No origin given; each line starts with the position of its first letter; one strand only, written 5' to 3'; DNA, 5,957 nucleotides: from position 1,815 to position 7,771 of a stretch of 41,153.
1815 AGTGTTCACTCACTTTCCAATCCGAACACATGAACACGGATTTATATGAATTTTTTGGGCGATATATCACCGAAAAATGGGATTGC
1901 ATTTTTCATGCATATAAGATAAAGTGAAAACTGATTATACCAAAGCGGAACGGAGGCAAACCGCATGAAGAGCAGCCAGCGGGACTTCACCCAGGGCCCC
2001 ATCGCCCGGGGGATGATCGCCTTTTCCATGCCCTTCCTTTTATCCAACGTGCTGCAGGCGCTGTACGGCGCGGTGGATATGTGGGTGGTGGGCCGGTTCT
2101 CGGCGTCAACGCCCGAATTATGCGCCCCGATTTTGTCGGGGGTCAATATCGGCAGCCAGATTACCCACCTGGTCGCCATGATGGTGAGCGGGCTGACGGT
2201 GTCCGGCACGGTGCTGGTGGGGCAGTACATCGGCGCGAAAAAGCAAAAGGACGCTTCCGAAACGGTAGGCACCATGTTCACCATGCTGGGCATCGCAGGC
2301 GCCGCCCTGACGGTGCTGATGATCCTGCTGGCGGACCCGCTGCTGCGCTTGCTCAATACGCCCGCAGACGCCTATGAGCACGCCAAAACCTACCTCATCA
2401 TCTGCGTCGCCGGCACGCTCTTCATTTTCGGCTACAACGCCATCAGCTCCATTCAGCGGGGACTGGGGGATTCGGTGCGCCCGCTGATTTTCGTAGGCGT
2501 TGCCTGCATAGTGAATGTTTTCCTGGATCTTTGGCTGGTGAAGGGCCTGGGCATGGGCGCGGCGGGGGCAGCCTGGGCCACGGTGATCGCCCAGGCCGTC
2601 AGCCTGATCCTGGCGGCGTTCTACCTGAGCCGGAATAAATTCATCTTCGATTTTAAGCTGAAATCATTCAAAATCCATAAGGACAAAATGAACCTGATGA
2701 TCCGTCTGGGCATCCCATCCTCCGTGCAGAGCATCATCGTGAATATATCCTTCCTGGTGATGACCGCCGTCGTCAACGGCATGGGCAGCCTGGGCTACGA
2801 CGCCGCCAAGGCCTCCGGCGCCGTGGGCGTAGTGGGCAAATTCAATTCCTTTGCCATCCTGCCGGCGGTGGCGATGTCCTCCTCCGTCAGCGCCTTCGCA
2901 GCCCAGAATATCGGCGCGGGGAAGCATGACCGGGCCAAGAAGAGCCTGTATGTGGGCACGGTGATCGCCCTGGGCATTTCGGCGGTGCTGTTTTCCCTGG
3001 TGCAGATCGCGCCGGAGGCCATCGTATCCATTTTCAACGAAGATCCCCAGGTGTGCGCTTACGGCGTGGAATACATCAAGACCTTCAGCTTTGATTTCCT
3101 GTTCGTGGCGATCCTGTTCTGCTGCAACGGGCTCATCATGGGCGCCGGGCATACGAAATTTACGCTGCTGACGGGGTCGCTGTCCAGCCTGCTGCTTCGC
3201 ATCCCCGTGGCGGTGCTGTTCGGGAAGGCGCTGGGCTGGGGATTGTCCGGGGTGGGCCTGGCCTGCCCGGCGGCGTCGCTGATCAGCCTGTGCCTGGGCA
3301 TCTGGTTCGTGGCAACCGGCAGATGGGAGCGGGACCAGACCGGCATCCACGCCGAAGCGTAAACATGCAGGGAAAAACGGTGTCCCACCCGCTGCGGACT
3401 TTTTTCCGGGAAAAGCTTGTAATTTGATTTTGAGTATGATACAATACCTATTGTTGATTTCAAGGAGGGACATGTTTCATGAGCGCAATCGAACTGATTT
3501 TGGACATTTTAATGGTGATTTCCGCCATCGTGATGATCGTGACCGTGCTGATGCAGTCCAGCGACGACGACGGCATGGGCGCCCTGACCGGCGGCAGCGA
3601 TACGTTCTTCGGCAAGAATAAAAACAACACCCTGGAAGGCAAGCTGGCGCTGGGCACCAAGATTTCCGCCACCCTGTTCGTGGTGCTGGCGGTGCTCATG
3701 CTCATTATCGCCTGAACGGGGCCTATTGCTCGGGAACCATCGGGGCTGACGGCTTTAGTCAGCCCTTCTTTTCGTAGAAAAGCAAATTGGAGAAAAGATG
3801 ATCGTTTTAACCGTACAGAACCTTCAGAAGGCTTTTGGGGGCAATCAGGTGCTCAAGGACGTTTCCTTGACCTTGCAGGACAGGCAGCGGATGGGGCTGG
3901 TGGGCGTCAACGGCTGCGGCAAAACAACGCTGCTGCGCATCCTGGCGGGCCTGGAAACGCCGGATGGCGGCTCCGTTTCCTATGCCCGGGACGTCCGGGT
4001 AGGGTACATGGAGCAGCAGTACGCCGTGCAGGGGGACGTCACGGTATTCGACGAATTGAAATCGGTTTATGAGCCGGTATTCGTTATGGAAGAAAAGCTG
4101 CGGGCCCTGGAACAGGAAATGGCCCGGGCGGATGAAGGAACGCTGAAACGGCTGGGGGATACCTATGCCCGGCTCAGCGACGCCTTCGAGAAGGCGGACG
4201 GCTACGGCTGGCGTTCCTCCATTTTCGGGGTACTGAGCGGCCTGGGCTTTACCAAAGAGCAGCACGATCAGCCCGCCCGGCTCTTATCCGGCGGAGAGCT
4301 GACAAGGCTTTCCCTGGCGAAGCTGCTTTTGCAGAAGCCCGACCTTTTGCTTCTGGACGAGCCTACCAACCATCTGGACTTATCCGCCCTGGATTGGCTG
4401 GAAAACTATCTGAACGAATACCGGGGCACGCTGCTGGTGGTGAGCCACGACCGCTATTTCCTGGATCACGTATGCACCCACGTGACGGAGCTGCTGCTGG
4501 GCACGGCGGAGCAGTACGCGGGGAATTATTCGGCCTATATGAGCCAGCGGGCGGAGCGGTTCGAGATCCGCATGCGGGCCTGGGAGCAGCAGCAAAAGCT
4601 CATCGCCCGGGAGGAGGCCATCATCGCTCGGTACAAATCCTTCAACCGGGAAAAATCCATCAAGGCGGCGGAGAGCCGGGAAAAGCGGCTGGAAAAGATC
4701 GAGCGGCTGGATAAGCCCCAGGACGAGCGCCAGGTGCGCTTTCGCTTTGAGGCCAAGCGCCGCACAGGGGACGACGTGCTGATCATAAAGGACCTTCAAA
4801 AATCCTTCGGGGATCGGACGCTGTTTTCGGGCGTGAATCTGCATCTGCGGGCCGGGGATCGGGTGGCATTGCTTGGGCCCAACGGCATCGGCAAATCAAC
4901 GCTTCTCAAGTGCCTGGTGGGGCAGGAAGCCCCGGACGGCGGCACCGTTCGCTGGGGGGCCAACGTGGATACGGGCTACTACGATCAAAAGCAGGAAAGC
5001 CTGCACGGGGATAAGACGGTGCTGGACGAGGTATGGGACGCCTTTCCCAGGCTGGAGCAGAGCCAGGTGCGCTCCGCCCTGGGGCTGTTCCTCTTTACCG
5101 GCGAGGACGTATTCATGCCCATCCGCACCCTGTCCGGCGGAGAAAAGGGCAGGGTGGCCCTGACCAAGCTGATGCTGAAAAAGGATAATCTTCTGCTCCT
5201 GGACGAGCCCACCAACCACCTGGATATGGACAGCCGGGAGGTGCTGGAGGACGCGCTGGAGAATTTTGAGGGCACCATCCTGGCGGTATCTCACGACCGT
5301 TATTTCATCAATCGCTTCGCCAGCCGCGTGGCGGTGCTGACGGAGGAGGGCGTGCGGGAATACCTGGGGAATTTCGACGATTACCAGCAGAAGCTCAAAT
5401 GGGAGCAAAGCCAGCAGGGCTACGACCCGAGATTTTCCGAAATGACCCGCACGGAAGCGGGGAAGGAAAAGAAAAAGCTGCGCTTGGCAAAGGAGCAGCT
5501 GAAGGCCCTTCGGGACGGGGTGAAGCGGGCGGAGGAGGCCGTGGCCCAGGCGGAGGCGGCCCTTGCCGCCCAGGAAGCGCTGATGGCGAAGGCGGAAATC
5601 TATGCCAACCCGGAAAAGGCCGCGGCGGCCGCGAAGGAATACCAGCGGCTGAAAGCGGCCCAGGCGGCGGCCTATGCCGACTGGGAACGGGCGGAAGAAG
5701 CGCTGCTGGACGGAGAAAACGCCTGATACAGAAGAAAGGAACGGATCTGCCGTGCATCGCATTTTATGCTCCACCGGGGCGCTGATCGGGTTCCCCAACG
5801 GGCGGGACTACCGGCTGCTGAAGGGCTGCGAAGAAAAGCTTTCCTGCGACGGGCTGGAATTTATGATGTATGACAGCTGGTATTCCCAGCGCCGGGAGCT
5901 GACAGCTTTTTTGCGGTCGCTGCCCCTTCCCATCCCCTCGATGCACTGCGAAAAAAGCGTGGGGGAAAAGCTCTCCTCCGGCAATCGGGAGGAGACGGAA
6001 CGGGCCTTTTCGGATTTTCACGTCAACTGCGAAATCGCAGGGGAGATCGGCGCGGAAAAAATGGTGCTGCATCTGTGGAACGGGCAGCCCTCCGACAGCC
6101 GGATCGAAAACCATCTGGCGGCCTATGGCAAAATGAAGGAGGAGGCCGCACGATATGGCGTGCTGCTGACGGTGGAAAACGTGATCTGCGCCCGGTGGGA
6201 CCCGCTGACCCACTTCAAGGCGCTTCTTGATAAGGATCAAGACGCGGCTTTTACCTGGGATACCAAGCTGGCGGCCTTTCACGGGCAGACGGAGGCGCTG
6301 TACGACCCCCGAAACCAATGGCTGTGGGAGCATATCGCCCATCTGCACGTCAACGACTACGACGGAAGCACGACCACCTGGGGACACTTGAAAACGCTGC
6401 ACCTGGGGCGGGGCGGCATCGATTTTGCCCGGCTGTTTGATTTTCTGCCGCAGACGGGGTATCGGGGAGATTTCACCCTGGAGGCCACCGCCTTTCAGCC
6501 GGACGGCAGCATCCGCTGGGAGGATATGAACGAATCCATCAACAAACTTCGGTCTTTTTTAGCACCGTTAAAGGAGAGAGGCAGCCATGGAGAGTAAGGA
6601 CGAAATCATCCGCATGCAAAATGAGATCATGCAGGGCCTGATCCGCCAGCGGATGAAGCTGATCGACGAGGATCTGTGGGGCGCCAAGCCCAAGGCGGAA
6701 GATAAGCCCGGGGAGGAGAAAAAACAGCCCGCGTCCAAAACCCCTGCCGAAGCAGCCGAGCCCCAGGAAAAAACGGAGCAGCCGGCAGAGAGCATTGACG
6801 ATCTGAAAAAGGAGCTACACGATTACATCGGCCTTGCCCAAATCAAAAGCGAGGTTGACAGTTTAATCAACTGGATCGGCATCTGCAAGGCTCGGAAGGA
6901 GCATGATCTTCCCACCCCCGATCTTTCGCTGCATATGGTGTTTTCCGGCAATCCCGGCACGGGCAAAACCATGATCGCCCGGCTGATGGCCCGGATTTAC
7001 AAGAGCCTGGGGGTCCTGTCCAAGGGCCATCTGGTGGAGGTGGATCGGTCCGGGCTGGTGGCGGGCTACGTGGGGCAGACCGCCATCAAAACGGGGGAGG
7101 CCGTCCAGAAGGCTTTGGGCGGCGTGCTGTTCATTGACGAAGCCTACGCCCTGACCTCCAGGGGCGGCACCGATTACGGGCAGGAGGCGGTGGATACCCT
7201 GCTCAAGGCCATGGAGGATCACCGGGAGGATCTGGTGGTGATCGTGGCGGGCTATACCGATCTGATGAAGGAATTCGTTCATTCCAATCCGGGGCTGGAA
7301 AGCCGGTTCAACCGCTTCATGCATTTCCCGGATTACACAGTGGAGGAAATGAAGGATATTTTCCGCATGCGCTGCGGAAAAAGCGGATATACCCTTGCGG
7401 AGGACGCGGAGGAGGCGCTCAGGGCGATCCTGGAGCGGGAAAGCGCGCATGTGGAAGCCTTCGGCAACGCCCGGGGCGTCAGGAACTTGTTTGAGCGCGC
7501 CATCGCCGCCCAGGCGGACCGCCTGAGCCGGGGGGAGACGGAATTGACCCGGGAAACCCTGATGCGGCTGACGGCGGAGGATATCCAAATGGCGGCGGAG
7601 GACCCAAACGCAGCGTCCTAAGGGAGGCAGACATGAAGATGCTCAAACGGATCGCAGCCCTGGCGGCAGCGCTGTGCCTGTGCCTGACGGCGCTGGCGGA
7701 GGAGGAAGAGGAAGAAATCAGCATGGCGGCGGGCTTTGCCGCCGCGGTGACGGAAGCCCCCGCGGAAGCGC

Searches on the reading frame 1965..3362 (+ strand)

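Call 40: search_protein_families(library=pfam, proteins=[window:1965-3362:+], max_evalue=0.00001)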
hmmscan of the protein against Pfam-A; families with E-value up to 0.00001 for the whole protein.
window:1965-3362:+ (465 aa): 1 family
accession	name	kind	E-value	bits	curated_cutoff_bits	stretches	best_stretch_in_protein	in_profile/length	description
PF01554.23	MatE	-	5.8e-52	176.1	24.9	2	23-189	1-160/161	MatE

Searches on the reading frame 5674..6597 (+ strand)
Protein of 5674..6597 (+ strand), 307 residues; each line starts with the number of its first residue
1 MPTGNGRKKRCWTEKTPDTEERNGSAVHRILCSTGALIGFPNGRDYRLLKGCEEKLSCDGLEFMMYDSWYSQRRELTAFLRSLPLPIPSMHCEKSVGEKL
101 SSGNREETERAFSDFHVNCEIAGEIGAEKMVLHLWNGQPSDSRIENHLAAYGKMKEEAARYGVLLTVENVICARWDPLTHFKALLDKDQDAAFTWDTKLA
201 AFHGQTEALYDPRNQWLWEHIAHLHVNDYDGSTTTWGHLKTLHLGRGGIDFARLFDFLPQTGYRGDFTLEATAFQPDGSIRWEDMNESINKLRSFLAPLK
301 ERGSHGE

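Call 40: search_protein_families(library=pfam, proteins=[window:5674-6597:+], max_evalue=0.00001)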
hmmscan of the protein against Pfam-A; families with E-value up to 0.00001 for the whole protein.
window:5674-6597:+ (307 aa): 1 family
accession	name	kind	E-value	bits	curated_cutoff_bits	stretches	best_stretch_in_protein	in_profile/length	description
PF01261.30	AP_endonuc_2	-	1.7e-16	61.1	31.1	1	58-289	9-243/249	Xylose isomerase-like TIM barrel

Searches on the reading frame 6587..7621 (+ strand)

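Call 40: search_protein_families(library=pfam, proteins=[window:6587-7621:+], max_evalue=0.00001)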
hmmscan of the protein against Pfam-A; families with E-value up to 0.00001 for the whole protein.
window:6587-7621:+ (344 aa): 2 families
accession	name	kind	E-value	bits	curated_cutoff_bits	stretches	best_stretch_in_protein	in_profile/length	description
PF17866.7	AAA_lid_6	-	5.6e-20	71.6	24.3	1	272-333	1-60/60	AAA lid domain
PF00004.35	AAA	-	1.2e-18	68.3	21.2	1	117-248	1-130/131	ATPase family associated with various cellular activities (AAA)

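Call 42: search_protein_families(library=ncbifam, proteins=[window:6587-7621:+], max_evalue=0.00001)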
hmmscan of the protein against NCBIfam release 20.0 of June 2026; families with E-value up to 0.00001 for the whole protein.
window:6587-7621:+ (344 aa): 6 families
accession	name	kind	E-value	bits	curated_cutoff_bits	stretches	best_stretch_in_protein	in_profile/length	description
TIGR02881.1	spore_V_K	equivalog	9.9e-89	296.8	422.95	1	74-333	2-261/261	stage V sporulation protein K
TIGR02880.1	cbbX_cfxQ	equivalog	9.4e-72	241.7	459.25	1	66-334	13-279/284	CbbX protein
TIGR03922.1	T7SS_EccA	equivalog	1.4e-70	238.4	466.65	1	48-338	246-553/557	type VII secretion AAA-ATPase EccA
NF000868.0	PRK00080.1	equivalog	3.1e-08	32.9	282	1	71-218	17-135/330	Holliday junction branch migration DNA helicase RuvB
TIGR00635.1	ruvB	equivalog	1.5e-07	30.7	299.05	1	75-218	1-114/305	Holliday junction branch migration DNA helicase RuvB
TIGR01243.1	CDC48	subfamily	4.9e-07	28.5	802.65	1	79-324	454-696/733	CDC48 family AAA ATPase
